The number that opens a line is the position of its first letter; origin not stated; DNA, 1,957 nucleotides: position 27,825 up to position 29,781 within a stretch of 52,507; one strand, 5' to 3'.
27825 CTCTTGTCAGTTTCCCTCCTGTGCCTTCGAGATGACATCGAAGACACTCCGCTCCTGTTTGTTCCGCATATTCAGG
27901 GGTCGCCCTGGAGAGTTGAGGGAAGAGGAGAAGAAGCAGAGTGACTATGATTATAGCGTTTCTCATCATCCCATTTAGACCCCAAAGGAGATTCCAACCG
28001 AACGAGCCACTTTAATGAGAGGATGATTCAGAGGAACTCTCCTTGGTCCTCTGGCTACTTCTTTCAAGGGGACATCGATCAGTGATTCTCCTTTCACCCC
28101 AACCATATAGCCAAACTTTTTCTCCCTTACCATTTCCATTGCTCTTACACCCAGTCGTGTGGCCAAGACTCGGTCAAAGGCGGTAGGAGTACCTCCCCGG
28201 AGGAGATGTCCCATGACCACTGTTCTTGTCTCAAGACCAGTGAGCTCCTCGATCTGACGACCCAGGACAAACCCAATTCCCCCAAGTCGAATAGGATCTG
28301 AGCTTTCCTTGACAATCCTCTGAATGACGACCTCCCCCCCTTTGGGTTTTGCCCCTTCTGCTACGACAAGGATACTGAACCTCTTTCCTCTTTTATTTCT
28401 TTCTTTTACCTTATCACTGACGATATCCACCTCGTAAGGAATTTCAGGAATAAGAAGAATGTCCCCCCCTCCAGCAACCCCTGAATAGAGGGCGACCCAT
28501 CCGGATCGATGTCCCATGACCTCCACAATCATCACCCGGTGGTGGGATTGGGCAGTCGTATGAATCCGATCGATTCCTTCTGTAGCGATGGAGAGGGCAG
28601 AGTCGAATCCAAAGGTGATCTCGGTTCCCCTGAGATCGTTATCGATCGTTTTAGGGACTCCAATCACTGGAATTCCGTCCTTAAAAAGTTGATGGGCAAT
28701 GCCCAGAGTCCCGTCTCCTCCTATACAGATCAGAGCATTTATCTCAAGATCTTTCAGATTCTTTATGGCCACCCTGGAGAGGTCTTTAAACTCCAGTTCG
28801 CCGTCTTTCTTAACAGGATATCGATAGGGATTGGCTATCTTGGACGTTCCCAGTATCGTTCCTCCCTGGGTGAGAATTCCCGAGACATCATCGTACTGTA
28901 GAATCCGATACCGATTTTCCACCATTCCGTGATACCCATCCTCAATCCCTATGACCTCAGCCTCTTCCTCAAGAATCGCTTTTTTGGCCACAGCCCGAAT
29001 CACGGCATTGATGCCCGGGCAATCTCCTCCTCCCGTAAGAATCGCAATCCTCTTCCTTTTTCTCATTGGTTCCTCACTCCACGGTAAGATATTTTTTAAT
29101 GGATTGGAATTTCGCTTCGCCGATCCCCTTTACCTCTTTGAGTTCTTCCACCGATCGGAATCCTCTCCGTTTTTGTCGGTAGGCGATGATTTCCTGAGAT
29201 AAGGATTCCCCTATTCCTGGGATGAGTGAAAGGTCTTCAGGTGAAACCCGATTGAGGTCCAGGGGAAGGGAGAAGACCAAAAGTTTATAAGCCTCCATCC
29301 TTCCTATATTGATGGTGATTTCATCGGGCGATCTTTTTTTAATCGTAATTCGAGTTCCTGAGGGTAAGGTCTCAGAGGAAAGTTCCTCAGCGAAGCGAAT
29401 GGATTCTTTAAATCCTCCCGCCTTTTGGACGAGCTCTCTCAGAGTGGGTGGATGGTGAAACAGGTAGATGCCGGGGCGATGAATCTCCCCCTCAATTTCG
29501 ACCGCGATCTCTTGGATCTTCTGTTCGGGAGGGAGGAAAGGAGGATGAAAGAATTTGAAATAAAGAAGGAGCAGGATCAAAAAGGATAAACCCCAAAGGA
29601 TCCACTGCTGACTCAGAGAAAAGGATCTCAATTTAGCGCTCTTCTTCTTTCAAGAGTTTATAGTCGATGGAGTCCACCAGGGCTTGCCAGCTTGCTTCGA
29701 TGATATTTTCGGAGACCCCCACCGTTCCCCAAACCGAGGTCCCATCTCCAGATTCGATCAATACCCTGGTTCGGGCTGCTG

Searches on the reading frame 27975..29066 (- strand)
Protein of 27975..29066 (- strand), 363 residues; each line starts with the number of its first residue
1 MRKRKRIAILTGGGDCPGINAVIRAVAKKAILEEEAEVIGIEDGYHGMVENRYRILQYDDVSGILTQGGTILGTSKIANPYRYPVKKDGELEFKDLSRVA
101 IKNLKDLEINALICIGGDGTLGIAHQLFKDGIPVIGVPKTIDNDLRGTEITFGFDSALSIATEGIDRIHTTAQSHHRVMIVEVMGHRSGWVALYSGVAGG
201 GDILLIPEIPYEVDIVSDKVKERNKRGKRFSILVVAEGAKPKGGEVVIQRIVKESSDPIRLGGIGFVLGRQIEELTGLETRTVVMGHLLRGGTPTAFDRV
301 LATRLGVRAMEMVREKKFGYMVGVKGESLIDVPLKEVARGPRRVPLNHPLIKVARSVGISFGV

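Call 51: search_protein_families(library=pfam, proteins=[window:27975-29066:-], max_evalue=0.00001)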
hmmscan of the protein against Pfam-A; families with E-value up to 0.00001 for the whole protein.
window:27975-29066:- (363 aa): 2 families
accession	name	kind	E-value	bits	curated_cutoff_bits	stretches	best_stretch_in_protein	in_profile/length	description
PF00365.25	PFK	-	8.6e-104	347.2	30.9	1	6-313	1-277/277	Phosphofructokinase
PF01513.26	NAD_kinase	-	8e-06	26.6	25.5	0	96-138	60-103/130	ATP-NAD kinase N-terminal domain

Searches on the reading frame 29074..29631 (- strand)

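Call 51: search_protein_families(library=pfam, proteins=[window:29074-29631:-], max_evalue=0.00001)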
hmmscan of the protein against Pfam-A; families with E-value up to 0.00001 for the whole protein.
window:29074-29631:- (185 aa): 4 families
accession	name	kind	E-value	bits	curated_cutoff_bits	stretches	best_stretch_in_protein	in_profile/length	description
PF12836.13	HHH_3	-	2e-19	69.9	27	1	124-183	6-65/65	Helix-hairpin-helix motif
PF00633.29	HHH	-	1e-09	38.2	24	0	159-181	8-30/30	Helix-hairpin-helix motif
PF14520.12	HHH_5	-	1.9e-06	28.7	27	0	125-150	28-53/57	Helix-hairpin-helix domain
PF12826.13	HHH_2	-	7.2e-06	26.5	27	0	126-153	29-56/64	Helix-hairpin-helix motif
